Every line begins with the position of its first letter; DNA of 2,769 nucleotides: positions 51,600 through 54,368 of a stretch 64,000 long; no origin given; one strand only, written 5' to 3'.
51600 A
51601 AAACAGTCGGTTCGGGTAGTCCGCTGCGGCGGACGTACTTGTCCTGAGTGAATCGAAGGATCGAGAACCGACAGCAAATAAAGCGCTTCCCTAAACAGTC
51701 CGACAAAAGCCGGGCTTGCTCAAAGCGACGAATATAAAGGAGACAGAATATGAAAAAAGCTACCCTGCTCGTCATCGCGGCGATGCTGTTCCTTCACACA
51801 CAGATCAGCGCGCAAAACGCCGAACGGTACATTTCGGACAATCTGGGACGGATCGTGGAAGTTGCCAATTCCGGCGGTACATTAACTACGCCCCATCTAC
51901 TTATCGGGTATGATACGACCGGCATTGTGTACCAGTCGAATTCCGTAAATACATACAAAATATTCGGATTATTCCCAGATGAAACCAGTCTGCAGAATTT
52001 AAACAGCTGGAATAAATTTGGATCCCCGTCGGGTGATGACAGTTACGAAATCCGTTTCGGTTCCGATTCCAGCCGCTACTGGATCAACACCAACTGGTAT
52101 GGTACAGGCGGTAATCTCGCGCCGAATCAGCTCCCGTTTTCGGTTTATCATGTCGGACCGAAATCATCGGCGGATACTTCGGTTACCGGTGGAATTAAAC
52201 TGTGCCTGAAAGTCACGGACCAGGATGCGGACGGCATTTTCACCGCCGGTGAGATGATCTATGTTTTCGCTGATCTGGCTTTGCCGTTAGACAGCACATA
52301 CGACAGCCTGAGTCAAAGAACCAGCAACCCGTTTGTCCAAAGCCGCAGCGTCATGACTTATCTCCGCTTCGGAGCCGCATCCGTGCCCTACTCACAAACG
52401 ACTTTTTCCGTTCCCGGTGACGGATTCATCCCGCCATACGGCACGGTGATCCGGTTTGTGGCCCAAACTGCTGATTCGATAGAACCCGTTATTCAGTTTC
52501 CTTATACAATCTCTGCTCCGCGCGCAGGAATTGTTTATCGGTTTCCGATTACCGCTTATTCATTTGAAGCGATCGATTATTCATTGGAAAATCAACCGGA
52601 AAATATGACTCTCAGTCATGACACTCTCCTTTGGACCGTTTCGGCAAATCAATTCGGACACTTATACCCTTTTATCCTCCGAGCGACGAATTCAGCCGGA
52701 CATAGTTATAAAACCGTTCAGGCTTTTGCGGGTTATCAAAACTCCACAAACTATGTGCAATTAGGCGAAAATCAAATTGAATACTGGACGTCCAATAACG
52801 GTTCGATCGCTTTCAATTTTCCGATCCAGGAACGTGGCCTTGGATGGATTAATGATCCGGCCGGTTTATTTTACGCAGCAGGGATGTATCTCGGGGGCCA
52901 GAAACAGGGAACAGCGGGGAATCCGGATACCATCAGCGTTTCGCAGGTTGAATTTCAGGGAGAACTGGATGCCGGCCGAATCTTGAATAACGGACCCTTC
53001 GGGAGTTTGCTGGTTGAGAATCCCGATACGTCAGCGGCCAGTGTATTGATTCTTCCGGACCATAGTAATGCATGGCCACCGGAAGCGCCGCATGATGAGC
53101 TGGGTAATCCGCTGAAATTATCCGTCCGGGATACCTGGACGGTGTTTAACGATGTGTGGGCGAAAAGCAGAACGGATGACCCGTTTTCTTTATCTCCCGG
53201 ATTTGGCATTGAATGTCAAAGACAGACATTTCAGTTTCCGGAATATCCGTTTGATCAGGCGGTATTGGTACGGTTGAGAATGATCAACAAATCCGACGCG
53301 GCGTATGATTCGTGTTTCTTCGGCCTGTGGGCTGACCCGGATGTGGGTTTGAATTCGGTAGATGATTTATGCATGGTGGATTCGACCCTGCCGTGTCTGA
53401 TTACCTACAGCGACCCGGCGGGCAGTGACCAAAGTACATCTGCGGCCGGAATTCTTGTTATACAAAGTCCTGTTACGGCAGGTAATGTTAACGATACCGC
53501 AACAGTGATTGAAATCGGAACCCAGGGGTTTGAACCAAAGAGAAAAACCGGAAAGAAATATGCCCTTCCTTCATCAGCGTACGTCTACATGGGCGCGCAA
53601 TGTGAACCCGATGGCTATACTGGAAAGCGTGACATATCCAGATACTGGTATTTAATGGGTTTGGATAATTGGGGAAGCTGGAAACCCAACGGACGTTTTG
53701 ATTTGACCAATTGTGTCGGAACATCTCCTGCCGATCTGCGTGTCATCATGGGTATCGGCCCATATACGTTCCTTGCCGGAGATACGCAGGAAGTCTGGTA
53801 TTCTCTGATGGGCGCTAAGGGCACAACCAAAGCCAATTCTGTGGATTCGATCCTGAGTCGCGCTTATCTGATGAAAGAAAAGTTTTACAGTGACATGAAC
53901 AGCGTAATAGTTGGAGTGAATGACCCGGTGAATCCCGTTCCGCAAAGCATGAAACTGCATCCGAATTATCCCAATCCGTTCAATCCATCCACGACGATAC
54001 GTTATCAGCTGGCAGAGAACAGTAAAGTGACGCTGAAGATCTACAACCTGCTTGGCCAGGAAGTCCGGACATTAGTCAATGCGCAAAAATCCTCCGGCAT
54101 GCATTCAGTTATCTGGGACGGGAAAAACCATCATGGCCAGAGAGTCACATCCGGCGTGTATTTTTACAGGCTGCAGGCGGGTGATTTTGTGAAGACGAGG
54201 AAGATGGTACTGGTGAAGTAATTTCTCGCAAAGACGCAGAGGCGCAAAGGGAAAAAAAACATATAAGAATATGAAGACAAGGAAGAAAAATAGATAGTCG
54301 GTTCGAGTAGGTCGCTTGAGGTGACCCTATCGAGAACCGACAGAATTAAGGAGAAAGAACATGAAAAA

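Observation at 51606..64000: Tandem array of five mosaic T9SS cargo paralogs of unknown function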

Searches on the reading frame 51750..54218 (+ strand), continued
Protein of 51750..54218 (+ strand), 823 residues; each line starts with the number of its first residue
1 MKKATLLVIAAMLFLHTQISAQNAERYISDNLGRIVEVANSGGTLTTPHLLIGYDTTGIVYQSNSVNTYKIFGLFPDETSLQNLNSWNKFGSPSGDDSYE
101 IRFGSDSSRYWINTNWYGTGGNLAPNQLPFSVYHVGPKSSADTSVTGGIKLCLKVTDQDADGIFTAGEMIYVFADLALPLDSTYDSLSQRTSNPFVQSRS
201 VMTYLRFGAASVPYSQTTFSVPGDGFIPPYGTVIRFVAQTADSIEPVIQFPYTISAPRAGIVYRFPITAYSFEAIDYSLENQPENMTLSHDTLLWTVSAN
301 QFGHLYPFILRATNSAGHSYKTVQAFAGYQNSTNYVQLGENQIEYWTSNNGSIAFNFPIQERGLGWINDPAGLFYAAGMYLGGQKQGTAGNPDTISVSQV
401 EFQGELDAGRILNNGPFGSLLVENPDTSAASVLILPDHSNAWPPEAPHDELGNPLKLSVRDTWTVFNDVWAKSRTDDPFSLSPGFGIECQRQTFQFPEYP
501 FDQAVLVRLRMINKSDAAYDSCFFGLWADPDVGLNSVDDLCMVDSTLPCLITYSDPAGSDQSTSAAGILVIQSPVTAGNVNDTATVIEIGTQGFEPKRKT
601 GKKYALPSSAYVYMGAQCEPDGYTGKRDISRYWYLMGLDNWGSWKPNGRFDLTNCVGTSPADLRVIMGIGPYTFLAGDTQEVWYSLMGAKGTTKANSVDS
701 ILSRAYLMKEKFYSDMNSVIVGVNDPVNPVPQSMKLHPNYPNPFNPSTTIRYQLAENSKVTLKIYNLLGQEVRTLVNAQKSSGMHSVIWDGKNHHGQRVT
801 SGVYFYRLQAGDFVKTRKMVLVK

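Call 58: find_encoding_contigs(protein=P0008, flank=10000, max_places=3)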
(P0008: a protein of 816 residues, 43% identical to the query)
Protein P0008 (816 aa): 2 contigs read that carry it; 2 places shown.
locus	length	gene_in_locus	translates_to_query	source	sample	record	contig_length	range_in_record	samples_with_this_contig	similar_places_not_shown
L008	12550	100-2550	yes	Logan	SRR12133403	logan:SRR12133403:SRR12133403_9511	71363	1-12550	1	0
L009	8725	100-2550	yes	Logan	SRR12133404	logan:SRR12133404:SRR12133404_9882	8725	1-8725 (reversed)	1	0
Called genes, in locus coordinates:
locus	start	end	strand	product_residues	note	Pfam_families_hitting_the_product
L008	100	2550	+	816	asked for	PF13860:FlgD_ig, PF18962:Por_Secre_tail (weak)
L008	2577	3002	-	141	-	-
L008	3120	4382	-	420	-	PF08245:Mur_ligase_M, PF27239:FOL3_C (weak), PF02875:Mur_ligase_C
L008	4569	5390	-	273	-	-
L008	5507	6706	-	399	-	PF03783:CsgG, PF03781:FGE-sulfatase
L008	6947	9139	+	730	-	-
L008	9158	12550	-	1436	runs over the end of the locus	PF05228:CHASE4, PF13426:PAS_9, PF00989:PAS, PF13188:PAS_8, PF08448:PAS_4, PF13426:PAS_9, PF00989:PAS, PF08448:PAS_4, +10 more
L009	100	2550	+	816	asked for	PF13860:FlgD_ig, PF18962:Por_Secre_tail (weak)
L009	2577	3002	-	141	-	-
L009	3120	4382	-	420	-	PF08245:Mur_ligase_M, PF27239:FOL3_C (weak), PF02875:Mur_ligase_C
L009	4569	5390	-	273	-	-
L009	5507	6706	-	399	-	PF03783:CsgG, PF03781:FGE-sulfatase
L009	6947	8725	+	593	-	?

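Call 59: find_encoding_contigs(protein=P0014, flank=10000, max_places=3)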
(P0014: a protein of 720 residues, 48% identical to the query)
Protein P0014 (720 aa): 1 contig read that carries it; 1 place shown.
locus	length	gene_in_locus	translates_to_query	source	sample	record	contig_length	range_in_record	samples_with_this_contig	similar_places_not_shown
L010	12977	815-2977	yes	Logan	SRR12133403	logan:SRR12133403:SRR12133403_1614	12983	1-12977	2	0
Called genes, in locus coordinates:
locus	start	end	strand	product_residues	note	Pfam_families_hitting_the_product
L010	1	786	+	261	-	?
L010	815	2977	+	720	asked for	PF04389:Peptidase_M28, PF01546:Peptidase_M20, PF13860:FlgD_ig, PF18962:Por_Secre_tail (weak)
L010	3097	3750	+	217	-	PF03009:GDPD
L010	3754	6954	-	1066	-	PF24885:TPR_NPHP3 (weak), PF13424:TPR_12, PF00515:TPR_1 (weak), PF13374:TPR_10, PF13424:TPR_12, PF13424:TPR_12, PF24885:TPR_NPHP3, PF12770:CHAT, +13 more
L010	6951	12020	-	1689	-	PF13424:TPR_12, PF13374:TPR_10, PF13424:TPR_12, PF24885:TPR_NPHP3, PF13374:TPR_10, PF13424:TPR_12, PF24885:TPR_NPHP3, PF13424:TPR_12, +25 more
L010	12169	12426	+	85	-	PF04255:DUF433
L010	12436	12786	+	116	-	PF18480:DUF5615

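Call 79: find_encoding_contigs(protein=P0003, flank=10000, max_places=3)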
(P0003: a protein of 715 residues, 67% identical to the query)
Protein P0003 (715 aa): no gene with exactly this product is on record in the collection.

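Call 104: search_protein_families(library=pfam, proteins=[L007:155-2155:+, L007:2373-3338:+, L007:3350-4729:-, L007:4749-6110:-, L007:6646-9522:-, L007:9717-10634:-, L006:315-4070:+], max_evalue=0.001)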
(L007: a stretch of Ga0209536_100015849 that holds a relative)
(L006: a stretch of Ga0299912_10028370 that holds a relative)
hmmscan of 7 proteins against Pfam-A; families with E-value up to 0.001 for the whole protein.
L007:155-2155:+ (667 aa): 4 families
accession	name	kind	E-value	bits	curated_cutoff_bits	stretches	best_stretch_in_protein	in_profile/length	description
PF00963.24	Cohesin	-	3.9e-20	72.9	24.1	2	262-380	18-139/139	Cohesin domain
PF18962.6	Por_Secre_tail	-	3.7e-11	43.6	27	1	589-664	2-74/75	Secretion system C-terminal sorting domain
PF00404.24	Dockerin_1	-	1.1e-05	26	22.9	1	387-442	2-56/57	Dockerin type I domain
PF13860.13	FlgD_ig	-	0.00013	22.3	27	1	598-653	13-74/79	FlgD Ig-like domain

L007:2373-3338:+ (322 aa): 0 families

L007:3350-4729:- (459 aa): 4 families
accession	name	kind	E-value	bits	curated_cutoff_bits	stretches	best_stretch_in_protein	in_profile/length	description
PF06267.17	DUF1028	-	1.3e-36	126.7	26.2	1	37-236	1-187/193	Family of unknown function (DUF1028)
PF09134.16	Invasin_D3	-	1e-15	58.5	33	1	262-352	2-96/98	Invasin, domain 3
PF18962.6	Por_Secre_tail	-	5.5e-06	27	27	1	381-456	2-74/75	Secretion system C-terminal sorting domain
PF02369.22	Big_1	-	0.00055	20.4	34.9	1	265-345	2-83/93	Bacterial Ig-like domain (group 1)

L007:4749-6110:- (453 aa): 4 families
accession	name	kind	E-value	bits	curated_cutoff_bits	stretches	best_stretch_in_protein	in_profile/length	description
PF14870.12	PSII_BNR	-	8e-09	35.6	27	0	123-223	9-99/303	Photosynthesis system II assembly factor YCF48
PF15902.12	Sortilin-Vps10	-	8.9e-09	35.1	33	0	161-225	46-116/446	Sortilin, neurotensin receptor 3,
PF18962.6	Por_Secre_tail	-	4.4e-08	33.7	27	1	375-450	2-74/75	Secretion system C-terminal sorting domain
PF13860.13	FlgD_ig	-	1e-05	25.8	27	1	390-440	19-75/79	FlgD Ig-like domain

L007:6646-9522:- (958 aa): 16 families
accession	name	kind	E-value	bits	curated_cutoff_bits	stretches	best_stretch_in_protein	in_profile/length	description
PF00069.31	Pkinase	-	7.9e-53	179.9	31.7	1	13-259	1-253/263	Protein kinase domain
PF07714.23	PK_Tyr_Ser-Thr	-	7.4e-36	124.2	23.1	1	15-258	3-249/258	Protein tyrosine and serine/threonine kinase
PF13424.12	TPR_12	-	3.7e-22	78.7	30.1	1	593-656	5-75/77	Tetratricopeptide repeat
PF00515.34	TPR_1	-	1.6e-17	62.9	27.8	0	597-624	7-34/34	Tetratricopeptide repeat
PF07719.23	TPR_2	-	3.8e-16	58.2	27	0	628-658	3-33/34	Tetratricopeptide repeat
PF13374.12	TPR_10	-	5.3e-11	42.6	27.5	0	696-728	2-34/42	Tetratricopeptide repeat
PF13428.12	TPR_14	-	8.8e-10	38.7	23.5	0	905-936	5-36/44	Tetratricopeptide repeat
PF13181.12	TPR_8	-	7.4e-09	35.5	25.7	0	903-930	3-30/34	Tetratricopeptide repeat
PF13432.12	TPR_16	-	2e-08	35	32.7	0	572-622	12-62/65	Tetratricopeptide repeat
PF14559.12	TPR_19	-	6.4e-08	33.2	25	0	639-691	4-56/68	Tetratricopeptide repeat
PF17874.7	TPR_MalT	-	1.3e-07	31.6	45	0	668-929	48-308/336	MalT-like TPR region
PF13176.12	TPR_7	-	3e-07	30.4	27.9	0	905-929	3-27/36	Tetratricopeptide repeat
PF13036.11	LpoB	-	2.6e-06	27.8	22.3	1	331-417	29-115/147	Peptidoglycan-synthase activator LpoB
PF14531.12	Kinase-like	-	3.5e-05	23.7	25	1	101-233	135-276/289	Kinase-like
PF01636.29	APH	-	5.2e-05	23.6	23.2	0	128-160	166-199/239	Phosphotransferase enzyme family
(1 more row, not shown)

L007:9717-10634:- (305 aa): 4 families
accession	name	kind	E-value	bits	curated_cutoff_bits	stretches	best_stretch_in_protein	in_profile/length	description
PF15902.12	Sortilin-Vps10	-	1e-08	34.8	33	1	108-189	2-85/446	Sortilin, neurotensin receptor 3,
PF18962.6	Por_Secre_tail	-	2e-06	28.4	27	1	222-302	2-74/75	Secretion system C-terminal sorting domain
PF13860.13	FlgD_ig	-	9.7e-06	25.9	27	1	242-292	25-75/79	FlgD Ig-like domain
PF13585.12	CHU_C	-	3.4e-05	24.3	27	0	236-292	23-72/86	CHU_C Type IX secretion signal domain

L006:315-4070:+ (1252 aa): 4 families
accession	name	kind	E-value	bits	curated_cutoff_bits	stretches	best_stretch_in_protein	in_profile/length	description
PF00963.24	Cohesin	-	1.2e-17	64.8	24.1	2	847-964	18-138/139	Cohesin domain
PF18962.6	Por_Secre_tail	-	4e-08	33.9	27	1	1174-1243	2-68/75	Secretion system C-terminal sorting domain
PF17936.7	Big_6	-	0.00062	20.4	27.6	0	399-464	13-76/83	Bacterial Ig domain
PF13860.13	FlgD_ig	-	0.0008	19.8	27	0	1183-1239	13-75/79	FlgD Ig-like domain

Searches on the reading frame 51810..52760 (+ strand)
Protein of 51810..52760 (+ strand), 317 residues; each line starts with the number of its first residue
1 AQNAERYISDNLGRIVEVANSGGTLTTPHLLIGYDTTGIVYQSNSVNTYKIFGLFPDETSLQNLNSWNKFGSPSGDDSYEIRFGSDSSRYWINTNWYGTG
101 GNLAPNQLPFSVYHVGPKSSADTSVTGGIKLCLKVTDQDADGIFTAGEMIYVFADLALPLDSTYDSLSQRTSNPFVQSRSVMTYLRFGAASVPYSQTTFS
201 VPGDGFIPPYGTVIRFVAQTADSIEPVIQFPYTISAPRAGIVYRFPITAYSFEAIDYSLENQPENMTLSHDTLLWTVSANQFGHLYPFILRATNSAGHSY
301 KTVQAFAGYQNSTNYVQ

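Call 51: predict_structure(alignment_id=A5)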
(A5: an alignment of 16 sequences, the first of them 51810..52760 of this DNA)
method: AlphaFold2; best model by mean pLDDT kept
length: 317 residues; sequences in the alignment: 16
mean_pLDDT: 85.8   pTM: 0.79
mean pLDDT of the five models: 85.8, 85.5, 85.3, 83.4, 81.6
residues with pLDDT >= 90: 169; 70-90: 112; 50-70: 28; < 50: 8
segments of 3 or more residues with pLDDT < 50: 1-4
pLDDT, mean of each block of 10 residues (from residue 1): 52 92 94 84 96 92 72 70 92 79 93 88 87 91 94 65 79 82 91 96 96 92 86 89 92 89 94 93 92 91 87 46
secondary structure, 60 per line:
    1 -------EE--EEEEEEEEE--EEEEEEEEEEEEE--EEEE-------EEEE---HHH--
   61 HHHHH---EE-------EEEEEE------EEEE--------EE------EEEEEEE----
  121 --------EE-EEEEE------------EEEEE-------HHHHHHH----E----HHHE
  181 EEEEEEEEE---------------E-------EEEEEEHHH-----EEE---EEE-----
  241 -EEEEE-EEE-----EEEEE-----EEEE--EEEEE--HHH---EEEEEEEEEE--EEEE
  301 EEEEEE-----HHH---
elements in order: E12-20 E23-35 E38-41 E49-52 H61-65 E78-83 E90-93 E110-116 E132-136 E149-153 H161-167 E180-189 E213-218 E227-229 E233-235 E242-246 E248-250 E256-260 E266-269 E272-276 E285-294 E297-306

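Call 54: fold_search(model_id=the predicted structure, library=pdb)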
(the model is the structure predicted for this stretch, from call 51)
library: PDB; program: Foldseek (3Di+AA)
matches with E <= 10: 1530; with E <= 0.001: 14
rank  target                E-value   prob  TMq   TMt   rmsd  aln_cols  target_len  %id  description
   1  4nzj                  5.6e-05  1.00  0.25  0.17   1.8        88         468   22  Crystal structure of a putative alpha-galactosidase (BF1418) from Bacteroides fragilis NCTC 9343 at 1.57 A resolution (released 2013-12-25)
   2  5e5u_B                7.3e-05  1.00  0.23  0.34  18.7       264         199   14  Crystal structure of the complex between Carbonic anhydrase-like domain of PTPRG and Immunoglobulin domains 2-3 of CNT (released 2016-08-31)
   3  4ogz_A                1.0e-04  1.00  0.25  0.17   1.8        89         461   19  Crystal structure of a putative alpha-galactosidase/melibiase (BF4189) from Bacteroides fragilis NCTC 9343 at 2.00 A r (released 2014-02-05)
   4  5e5r_B                1.1e-04  1.00  0.23  0.36  17.7       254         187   11  Crystal structure of the complex between Carbonic anhydrase-like domain of PTPRG and Immunoglobulin domains 2-3 of CNT (released 2016-08-31)
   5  4ogz_B                1.3e-04  1.00  0.25  0.17   1.8        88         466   19  Crystal structure of a putative alpha-galactosidase/melibiase (BF4189) from Bacteroides fragilis NCTC 9343 at 2.00 A r (released 2014-02-05)
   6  5e5r_D                1.9e-04  1.00  0.24  0.38  18.0       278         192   12  Crystal structure of the complex between Carbonic anhydrase-like domain of PTPRG and Immunoglobulin domains 2-3 of CNT (released 2016-08-31)
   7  4m00_A                2.7e-04  0.90  0.23  0.15  22.7       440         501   12  Crystal structure of the ligand binding region of staphylococcal adhesion SraP (released 2014-06-18)
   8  4m03                  4.9e-04  1.00  0.25  0.45  12.0       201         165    9  C-terminal fragment(residues 576-751) of binding region of SraP (released 2014-06-18)
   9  6qvk_1A               5.8e-04  0.98  0.20  0.16  15.9       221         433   11  The cryo-EM structure of bacteriophage phi29 prohead (released 2019-06-12)
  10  2wim_A                6.1e-04  0.92  0.22  0.24  23.6       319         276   13  Crystal structure of NCAM2 IG1-3 (released 2010-08-25)
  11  6bxu_A                8.9e-04  1.00  0.25  0.25  14.6       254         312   12  Crystal Structure of Mouse Protocadherin-15 EC5-7 I582T (released 2018-12-26)
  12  6bxu_B                8.9e-04  1.00  0.24  0.25  13.8       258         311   12  Crystal Structure of Mouse Protocadherin-15 EC5-7 I582T (released 2018-12-26)
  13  3b43                  8.9e-04  0.97  0.21  0.13  15.4       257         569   11  I-band fragment I65-I70 from titin (released 2008-01-22)
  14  2yd1                  9.4e-04  0.99  0.24  0.36  19.5       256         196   11  Crystal structure of the N-terminal Ig1-2 module of Drosophila Receptor Protein Tyrosine Phosphatase DLAR (released 2011-04-13)
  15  4ak1                  1.1e-03  0.93  0.22  0.12  20.9       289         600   11  Structure of BT4661, a SusE-like surface located polysaccharide binding protein from the Bacteroides thetaiotaomicron he (released 2013-03-06)
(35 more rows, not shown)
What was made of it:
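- The Ig-like domain matches 4nzj at rmsd 1.8 A over 88 residues (calls 51, 54).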

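Call 99: fold_search(model_id=the predicted structure, library=viral)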
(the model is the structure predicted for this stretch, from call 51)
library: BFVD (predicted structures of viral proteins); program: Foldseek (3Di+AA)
matches with E <= 10: 1066; with E <= 0.001: 16
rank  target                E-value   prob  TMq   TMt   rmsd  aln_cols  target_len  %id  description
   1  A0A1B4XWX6            2.8e-05  1.00  0.26  0.08  15.3       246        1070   11  Tail collar domain [Tenacibaculum phage pT24]
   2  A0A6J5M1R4            3.9e-05  0.97  0.24  0.09  18.6       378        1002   10  Uncharacterized protein [uncultured Caudovirales phage]
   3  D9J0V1                1.6e-04  0.98  0.19  0.19  20.5       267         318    9  Gp154.1 [Brochothrix phage A9]
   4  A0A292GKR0            2.4e-04  1.00  0.23  0.34   2.3        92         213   17  (no name in the UniProt tables at hand)
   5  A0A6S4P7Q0            2.8e-04  1.00  0.24  0.14  15.4       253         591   15  Tail fiber protein [uncultured phage_MedDCM-OCT-S28-C10]
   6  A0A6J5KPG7            2.9e-04  1.00  0.25  0.11  16.6       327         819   10  Ig [uncultured Caudovirales phage]
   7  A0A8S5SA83            2.9e-04  0.94  0.21  0.20  17.9       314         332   12  Head closure knob [Siphoviridae sp. ctgaY24]
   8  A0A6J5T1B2            3.7e-04  0.97  0.23  0.09  20.6       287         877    9  Uncharacterized protein [uncultured Caudovirales phage]
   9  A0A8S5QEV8            5.4e-04  0.94  0.20  0.20  18.6       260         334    7  Uncharacterized protein [Siphoviridae sp. ctr2f5]
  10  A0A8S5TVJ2            5.7e-04  0.66  0.20  0.10  20.0       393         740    9  Endopeptidase tail [Siphoviridae sp. ctx254]
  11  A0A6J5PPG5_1          6.3e-04  1.00  0.25  0.10  15.4       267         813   13  Concanavalin A-like lectin/glucanases superfamily [uncultured Caudovirales phage]
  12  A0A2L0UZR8            7.0e-04  1.00  0.23  0.48   5.7       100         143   13  Uncharacterized protein [Agrobacterium phage Atu_ph07]
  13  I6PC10                7.4e-04  0.96  0.24  0.17  15.8       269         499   12  (no name in the UniProt tables at hand)
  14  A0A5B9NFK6            8.7e-04  0.98  0.21  0.26  16.0       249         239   12  BIG2 domain-containing protein [Klebsiella phage KPN4]
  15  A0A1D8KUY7            9.2e-04  1.00  0.21  0.35   2.6        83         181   18  Uncharacterized protein [Synechococcus phage S-CAM7]
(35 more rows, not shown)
